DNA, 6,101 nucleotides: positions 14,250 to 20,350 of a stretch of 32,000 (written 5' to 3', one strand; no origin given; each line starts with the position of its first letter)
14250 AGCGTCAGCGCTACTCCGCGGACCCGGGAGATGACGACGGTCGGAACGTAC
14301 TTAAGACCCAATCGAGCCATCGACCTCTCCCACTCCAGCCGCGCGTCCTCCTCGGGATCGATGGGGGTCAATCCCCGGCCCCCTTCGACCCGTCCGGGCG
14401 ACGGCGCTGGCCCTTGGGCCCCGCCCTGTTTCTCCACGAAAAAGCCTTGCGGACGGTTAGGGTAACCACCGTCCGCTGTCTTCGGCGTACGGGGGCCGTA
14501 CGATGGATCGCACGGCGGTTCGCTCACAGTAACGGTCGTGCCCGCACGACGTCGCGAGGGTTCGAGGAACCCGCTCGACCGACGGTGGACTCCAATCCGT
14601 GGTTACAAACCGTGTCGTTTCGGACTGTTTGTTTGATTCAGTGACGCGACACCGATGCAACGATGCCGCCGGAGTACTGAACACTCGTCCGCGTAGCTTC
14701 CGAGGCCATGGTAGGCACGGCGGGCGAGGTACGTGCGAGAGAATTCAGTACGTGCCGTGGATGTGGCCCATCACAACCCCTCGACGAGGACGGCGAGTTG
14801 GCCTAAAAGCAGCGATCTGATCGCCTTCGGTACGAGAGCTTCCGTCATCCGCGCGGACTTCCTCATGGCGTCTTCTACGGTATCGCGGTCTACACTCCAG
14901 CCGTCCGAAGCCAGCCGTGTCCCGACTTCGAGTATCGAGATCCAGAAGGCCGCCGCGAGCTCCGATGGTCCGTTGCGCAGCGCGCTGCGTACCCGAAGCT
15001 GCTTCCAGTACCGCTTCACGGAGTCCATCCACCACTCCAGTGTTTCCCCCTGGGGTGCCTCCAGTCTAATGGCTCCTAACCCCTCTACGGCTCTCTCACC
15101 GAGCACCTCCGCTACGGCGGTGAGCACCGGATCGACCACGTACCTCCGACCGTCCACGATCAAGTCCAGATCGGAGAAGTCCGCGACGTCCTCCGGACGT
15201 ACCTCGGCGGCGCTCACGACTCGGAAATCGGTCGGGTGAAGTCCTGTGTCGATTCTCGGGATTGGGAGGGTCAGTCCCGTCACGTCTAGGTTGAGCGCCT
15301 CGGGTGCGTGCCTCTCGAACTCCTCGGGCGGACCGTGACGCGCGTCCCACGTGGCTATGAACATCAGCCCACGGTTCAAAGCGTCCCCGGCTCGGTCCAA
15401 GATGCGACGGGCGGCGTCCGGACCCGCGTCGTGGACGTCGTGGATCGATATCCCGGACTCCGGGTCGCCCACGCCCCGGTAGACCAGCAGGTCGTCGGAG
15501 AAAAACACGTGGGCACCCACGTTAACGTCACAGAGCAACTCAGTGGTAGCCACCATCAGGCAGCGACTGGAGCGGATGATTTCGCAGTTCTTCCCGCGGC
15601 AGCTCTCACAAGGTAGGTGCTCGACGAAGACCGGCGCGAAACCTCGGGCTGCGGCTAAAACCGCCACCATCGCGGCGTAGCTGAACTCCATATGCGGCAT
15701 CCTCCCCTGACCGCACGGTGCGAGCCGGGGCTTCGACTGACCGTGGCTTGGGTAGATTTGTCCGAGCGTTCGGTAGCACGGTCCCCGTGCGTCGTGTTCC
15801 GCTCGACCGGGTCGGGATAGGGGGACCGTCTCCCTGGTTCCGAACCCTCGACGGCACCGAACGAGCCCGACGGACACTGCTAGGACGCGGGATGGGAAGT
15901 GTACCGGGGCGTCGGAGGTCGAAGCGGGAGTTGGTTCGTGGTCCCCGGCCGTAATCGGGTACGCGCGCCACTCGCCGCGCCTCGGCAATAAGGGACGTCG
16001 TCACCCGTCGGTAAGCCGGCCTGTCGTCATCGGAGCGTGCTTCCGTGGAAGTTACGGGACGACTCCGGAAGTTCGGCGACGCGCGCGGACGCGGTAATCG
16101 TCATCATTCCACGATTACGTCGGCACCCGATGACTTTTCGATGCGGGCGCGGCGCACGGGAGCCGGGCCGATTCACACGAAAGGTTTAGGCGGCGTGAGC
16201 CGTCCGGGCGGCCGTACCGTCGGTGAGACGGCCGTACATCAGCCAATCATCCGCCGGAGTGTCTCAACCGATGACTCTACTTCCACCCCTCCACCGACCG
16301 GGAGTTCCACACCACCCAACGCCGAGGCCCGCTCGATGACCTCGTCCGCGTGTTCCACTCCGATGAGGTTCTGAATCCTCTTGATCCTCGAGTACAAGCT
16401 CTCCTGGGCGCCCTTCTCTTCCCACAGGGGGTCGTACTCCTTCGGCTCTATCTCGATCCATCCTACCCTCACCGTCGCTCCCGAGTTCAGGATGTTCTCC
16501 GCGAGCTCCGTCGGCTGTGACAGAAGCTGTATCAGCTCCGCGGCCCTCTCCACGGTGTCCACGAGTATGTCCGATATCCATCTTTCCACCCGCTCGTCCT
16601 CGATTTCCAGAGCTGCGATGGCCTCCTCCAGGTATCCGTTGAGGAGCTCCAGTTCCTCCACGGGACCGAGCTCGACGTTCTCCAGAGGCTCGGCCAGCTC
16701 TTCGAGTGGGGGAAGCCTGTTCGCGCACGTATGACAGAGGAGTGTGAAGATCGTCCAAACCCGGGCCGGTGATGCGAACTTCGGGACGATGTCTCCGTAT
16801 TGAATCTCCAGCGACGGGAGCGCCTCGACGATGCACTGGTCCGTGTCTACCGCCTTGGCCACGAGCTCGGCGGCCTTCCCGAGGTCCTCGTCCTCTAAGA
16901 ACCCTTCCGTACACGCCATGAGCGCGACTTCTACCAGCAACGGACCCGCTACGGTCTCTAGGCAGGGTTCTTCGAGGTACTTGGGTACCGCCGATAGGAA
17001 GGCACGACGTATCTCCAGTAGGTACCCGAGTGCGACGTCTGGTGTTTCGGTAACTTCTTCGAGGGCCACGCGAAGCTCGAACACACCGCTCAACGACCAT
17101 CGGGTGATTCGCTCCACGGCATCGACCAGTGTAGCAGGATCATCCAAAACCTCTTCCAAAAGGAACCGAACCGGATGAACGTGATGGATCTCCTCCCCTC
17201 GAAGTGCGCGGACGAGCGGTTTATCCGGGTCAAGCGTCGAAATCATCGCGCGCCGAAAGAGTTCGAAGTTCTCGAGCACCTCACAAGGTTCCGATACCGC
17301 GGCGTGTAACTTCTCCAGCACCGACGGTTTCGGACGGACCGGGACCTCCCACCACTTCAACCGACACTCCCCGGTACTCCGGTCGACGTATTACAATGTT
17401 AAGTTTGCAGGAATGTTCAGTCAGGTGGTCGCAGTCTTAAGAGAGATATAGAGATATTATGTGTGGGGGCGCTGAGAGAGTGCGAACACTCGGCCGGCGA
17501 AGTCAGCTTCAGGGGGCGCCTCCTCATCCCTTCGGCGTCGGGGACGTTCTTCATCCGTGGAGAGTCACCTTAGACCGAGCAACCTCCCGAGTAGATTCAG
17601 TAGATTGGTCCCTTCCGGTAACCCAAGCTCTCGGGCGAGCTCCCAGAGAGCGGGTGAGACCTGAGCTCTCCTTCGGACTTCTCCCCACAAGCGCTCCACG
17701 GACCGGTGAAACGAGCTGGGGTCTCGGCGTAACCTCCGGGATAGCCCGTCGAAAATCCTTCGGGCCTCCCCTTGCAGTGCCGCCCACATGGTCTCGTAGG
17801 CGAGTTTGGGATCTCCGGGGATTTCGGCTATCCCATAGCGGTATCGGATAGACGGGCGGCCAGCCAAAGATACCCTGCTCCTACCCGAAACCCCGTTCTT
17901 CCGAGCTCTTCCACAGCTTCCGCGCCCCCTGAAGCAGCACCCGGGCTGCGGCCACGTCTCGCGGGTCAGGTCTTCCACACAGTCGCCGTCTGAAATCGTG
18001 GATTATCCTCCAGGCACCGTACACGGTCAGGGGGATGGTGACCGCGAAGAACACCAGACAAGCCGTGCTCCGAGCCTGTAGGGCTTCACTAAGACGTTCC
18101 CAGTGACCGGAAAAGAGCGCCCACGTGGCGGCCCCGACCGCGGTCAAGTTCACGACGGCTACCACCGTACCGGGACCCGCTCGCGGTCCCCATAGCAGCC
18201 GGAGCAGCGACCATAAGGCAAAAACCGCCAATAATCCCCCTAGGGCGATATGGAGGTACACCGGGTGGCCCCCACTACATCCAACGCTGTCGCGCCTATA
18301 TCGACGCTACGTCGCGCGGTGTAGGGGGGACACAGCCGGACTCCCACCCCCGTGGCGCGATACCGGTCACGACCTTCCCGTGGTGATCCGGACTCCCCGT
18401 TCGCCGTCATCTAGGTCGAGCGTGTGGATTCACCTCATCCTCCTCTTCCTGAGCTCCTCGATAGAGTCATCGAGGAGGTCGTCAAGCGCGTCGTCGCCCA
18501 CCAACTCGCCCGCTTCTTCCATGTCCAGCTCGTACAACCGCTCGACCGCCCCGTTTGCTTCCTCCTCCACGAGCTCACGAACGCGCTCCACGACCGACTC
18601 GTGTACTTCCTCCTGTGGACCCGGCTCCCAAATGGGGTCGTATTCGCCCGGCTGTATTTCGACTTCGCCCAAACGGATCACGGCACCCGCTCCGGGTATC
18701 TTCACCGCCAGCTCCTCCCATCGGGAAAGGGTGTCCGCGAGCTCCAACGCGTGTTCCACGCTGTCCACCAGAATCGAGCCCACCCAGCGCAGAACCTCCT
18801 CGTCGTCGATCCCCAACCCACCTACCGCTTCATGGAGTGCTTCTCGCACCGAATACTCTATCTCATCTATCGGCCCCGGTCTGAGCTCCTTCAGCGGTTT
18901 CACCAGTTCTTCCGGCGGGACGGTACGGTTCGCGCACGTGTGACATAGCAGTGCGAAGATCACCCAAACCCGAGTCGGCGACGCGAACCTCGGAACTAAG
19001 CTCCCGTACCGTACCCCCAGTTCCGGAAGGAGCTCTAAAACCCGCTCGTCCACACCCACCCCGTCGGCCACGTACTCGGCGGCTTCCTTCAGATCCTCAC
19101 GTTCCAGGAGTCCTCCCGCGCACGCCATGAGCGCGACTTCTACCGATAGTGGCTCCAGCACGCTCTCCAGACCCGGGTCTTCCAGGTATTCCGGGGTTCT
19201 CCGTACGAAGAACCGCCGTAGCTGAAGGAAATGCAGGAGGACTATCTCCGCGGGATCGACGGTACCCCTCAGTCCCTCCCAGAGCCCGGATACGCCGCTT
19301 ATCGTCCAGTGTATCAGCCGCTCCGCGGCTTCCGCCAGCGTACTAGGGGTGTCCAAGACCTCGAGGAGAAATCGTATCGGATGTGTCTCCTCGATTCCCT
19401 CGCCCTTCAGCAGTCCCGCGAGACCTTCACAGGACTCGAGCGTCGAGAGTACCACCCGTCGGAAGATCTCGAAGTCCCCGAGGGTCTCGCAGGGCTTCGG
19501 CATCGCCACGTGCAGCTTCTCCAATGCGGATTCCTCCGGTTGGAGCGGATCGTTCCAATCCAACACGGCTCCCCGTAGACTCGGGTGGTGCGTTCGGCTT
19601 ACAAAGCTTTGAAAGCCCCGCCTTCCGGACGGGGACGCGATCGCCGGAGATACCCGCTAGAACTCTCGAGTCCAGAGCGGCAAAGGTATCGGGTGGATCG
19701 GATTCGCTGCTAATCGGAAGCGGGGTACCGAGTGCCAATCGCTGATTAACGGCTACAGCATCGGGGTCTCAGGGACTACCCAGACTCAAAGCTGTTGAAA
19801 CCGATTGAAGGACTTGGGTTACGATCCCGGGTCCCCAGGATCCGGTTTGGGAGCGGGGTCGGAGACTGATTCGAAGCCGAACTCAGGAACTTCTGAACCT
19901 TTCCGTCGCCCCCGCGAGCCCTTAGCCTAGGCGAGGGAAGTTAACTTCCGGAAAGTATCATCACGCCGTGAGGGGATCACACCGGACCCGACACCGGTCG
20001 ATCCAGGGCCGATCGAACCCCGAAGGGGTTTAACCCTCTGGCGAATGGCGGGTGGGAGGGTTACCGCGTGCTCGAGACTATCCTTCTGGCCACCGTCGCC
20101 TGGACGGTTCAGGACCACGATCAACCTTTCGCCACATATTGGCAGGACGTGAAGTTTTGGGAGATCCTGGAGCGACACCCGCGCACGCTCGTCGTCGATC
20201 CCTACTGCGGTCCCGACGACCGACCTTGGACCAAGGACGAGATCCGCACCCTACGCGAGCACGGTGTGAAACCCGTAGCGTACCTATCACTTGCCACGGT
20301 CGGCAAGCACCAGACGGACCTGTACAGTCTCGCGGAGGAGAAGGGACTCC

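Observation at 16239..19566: Tandem divergent paralogs with four conserved cysteines bracketing a small membrane protein and a small helical protein: uncharacterised four-gene module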

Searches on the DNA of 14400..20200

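Call 41: search_rna_families(source=window, start=14400, end=20200, threshold=evalue, max_evalue=1)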
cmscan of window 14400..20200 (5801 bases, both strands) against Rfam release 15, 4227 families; matches with E-value up to 1: 2.
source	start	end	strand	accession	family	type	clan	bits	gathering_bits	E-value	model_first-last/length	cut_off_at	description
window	17507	17558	-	RF01131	sR47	Gene; snRNA; snoRNA; CD-box;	CL00132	19.8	40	0.25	1-55/55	no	Small nucleolar RNA sR47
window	15980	16034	-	RF01145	sR14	Gene; snRNA; snoRNA; CD-box;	-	18.1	38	0.17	1-54/54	no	Small nucleolar RNA sR14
